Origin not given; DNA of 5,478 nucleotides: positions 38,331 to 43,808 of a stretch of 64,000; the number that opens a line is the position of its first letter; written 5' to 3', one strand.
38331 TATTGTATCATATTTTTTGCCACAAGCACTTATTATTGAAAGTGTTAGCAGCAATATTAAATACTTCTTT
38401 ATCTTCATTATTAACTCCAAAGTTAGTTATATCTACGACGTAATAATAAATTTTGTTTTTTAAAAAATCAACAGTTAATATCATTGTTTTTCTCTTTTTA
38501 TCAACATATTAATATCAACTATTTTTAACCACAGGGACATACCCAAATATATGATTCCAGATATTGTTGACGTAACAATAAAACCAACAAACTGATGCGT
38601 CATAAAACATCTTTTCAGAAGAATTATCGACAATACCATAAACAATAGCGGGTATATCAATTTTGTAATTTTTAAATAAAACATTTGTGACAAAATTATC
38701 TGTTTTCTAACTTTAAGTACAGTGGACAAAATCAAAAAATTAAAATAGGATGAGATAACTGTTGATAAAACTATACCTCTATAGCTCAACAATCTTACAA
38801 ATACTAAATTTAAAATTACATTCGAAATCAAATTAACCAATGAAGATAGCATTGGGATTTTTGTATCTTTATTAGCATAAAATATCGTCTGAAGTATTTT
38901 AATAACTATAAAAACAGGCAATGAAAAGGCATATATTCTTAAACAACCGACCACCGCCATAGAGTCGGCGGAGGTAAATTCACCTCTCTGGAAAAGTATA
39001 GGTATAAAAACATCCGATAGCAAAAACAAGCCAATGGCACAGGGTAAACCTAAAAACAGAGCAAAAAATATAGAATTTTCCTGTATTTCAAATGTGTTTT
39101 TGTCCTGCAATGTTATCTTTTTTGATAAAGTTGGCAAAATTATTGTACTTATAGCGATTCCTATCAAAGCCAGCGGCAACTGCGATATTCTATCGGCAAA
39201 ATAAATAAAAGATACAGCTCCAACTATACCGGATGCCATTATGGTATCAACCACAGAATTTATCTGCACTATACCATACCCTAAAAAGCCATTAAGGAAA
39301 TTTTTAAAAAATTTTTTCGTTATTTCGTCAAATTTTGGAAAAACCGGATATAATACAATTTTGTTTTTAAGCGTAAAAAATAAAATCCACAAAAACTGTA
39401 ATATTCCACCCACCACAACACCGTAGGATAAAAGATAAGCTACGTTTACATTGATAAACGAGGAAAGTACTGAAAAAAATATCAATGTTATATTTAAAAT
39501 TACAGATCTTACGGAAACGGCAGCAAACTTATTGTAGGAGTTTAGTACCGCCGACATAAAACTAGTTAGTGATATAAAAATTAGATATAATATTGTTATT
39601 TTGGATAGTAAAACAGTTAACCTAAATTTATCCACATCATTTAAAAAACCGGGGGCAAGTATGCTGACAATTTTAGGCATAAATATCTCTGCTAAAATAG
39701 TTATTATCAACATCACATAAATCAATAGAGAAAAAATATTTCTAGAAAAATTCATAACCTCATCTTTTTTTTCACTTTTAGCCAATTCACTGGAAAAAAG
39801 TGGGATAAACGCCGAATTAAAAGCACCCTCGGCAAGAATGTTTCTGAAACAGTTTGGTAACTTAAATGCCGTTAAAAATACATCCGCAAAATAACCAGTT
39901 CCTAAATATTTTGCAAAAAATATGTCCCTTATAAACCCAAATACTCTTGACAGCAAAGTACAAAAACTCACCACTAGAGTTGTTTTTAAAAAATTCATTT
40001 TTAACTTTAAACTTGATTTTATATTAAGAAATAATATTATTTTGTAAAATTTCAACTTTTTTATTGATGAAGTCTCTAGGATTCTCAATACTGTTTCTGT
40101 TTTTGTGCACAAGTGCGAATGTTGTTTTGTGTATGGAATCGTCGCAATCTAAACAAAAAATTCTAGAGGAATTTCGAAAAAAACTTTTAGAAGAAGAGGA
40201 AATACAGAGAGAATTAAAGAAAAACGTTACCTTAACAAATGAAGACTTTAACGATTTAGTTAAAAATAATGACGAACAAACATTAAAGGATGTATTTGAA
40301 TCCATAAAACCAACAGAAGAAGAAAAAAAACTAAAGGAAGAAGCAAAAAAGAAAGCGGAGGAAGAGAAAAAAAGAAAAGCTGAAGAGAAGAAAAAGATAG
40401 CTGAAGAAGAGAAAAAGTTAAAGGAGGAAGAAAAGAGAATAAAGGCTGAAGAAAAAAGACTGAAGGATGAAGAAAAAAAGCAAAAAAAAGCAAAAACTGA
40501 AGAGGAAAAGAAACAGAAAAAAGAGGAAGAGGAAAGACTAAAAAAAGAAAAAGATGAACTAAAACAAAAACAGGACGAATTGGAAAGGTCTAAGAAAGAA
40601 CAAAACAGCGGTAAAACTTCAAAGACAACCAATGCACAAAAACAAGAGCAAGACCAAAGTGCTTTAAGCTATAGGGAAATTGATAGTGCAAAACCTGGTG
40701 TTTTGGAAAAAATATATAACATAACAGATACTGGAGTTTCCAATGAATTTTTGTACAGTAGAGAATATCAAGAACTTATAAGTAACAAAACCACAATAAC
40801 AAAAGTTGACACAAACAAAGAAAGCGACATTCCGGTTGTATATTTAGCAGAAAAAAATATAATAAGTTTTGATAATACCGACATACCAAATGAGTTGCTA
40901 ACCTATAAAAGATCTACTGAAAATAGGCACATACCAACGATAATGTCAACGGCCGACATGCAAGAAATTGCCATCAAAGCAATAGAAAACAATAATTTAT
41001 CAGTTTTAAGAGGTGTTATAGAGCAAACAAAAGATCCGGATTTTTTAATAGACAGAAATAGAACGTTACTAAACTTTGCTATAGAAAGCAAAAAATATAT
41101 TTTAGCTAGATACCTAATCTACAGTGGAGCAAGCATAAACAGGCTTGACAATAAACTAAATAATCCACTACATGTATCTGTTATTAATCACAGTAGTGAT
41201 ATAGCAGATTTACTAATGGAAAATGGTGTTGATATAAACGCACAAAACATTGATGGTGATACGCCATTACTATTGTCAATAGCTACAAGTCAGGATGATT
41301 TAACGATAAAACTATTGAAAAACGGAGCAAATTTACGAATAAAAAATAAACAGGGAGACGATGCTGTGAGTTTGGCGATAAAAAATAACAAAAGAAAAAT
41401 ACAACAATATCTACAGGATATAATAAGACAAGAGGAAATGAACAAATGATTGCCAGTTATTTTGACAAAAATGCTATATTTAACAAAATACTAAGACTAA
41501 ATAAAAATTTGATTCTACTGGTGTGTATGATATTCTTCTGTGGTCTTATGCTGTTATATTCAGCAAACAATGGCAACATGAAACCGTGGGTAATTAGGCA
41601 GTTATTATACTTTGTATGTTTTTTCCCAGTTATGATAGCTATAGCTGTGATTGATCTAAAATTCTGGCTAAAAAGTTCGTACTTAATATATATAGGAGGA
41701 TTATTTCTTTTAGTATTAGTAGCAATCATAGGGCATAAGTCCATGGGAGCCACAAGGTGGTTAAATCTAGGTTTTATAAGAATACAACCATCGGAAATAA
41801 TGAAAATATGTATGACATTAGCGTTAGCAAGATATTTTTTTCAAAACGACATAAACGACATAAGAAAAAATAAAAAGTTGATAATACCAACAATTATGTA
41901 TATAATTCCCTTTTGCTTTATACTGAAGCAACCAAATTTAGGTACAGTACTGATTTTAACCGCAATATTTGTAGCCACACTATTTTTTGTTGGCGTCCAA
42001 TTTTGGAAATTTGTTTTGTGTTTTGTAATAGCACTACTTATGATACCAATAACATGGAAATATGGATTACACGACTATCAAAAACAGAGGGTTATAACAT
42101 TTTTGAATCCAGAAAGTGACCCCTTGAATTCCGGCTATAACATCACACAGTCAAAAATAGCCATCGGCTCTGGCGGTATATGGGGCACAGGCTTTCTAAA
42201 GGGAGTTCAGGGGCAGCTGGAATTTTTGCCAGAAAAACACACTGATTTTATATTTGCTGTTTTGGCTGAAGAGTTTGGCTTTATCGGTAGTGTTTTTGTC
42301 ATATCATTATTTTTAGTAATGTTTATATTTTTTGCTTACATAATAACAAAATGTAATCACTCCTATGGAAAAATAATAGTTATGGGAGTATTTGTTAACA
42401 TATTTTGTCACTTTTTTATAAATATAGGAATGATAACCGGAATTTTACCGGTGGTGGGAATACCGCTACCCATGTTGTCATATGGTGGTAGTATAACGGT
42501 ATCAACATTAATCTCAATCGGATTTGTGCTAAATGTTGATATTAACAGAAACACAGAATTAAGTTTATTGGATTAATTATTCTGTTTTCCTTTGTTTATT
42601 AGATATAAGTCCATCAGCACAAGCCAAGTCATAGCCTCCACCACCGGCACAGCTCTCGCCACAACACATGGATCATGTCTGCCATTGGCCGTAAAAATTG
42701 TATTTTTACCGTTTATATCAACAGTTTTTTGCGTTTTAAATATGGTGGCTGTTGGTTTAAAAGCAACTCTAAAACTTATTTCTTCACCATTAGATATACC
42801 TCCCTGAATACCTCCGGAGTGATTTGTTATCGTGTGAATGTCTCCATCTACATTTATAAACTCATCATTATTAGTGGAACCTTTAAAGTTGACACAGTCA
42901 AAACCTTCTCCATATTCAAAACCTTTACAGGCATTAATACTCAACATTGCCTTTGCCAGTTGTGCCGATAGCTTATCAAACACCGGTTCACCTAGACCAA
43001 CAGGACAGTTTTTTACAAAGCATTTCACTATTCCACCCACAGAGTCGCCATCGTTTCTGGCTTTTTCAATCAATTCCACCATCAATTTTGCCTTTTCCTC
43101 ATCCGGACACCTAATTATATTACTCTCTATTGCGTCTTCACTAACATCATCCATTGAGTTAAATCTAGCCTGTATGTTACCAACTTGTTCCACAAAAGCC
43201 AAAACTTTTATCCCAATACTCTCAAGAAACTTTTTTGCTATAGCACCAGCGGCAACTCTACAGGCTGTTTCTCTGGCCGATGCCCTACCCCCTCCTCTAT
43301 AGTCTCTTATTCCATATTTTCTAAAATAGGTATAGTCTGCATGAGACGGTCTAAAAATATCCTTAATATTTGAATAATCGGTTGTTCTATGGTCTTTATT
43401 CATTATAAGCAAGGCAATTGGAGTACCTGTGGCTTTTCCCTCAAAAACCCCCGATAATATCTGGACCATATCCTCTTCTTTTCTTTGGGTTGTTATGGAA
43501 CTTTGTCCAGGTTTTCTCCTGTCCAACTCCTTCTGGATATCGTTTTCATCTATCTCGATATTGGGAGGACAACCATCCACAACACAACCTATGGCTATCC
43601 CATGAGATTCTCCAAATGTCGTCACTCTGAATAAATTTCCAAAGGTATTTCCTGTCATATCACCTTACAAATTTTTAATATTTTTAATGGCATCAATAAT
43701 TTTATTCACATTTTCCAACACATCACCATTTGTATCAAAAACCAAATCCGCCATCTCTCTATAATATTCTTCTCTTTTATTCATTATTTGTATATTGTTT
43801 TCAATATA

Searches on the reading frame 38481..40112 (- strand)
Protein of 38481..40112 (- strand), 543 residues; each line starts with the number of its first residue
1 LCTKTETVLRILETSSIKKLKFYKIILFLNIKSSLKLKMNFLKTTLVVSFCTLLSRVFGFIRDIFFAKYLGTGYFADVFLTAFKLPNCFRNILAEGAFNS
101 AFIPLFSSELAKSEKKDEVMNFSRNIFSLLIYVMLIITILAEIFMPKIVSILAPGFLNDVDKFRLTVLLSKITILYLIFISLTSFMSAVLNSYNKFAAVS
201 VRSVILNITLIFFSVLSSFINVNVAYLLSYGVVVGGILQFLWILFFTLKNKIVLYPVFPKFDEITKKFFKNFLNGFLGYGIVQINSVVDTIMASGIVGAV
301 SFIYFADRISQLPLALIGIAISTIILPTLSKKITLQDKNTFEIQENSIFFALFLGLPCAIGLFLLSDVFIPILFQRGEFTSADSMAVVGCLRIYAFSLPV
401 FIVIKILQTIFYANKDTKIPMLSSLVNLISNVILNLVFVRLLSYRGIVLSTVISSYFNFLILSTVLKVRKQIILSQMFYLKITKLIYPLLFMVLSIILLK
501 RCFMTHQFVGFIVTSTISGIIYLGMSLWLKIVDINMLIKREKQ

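Call 25: search_protein_families(library=pfam, proteins=[window:38481-40112:-], max_evalue=0.00001)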
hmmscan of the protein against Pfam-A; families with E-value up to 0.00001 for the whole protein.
window:38481-40112:- (543 aa): 1 family
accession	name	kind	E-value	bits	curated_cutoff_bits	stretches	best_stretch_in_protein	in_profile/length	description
PF03023.19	MurJ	-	1.3e-106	357.3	27.4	1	66-513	1-446/451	Lipid II flippase MurJ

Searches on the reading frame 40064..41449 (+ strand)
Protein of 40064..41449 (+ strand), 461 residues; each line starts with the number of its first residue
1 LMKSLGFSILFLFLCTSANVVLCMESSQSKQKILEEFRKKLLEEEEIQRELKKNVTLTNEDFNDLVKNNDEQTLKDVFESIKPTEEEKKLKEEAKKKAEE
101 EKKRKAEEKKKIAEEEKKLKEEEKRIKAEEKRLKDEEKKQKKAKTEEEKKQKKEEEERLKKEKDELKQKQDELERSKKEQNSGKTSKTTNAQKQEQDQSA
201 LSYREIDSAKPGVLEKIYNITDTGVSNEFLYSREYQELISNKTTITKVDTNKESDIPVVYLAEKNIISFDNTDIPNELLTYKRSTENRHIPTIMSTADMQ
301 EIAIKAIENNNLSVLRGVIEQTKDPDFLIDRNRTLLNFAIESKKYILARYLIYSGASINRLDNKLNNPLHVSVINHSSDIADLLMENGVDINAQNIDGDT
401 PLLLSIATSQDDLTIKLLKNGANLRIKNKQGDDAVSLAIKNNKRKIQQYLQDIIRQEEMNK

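Call 25: search_protein_families(library=pfam, proteins=[window:40064-41449:+], max_evalue=0.00001)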
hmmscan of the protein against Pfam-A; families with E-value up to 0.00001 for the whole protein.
window:40064-41449:+ (461 aa): 5 families
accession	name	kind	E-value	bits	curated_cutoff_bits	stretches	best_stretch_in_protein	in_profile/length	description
PF12796.13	Ank_2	-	1.5e-15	58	27.3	1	305-395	3-90/90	Ankyrin repeats (3 copies)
PF13857.12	Ank_5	-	3e-13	50.2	27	1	356-402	7-53/56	Ankyrin repeats (many copies)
PF13637.12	Ank_4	-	4.6e-12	46.3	22.7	0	379-407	11-39/50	Ankyrin repeats (many copies)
PF00023.36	Ank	-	8.5e-12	45.1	21.1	0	366-395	3-32/33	Ankyrin repeat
PF13606.12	Ank_3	-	2.1e-08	34.1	22.3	0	366-393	3-30/30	Ankyrin repeat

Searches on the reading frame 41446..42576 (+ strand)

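Call 25: search_protein_families(library=pfam, proteins=[window:41446-42576:+], max_evalue=0.00001)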
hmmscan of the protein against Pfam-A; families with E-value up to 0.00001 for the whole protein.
window:41446-42576:+ (376 aa): 1 family
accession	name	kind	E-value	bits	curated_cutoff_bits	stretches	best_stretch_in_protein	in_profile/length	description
PF01098.24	FTSW_RODA_SPOVE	-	7.8e-103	344.6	26.4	1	23-368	5-354/356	Cell cycle protein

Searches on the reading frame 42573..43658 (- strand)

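Call 25: search_protein_families(library=pfam, proteins=[window:42573-43658:-], max_evalue=0.00001)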
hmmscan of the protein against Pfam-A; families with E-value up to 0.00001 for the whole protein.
window:42573-43658:- (361 aa): 1 family
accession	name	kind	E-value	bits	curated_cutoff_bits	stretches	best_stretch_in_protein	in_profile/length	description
PF01264.26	Chorismate_synt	-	5.3e-148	492.5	27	1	10-353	1-327/327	Chorismate synthase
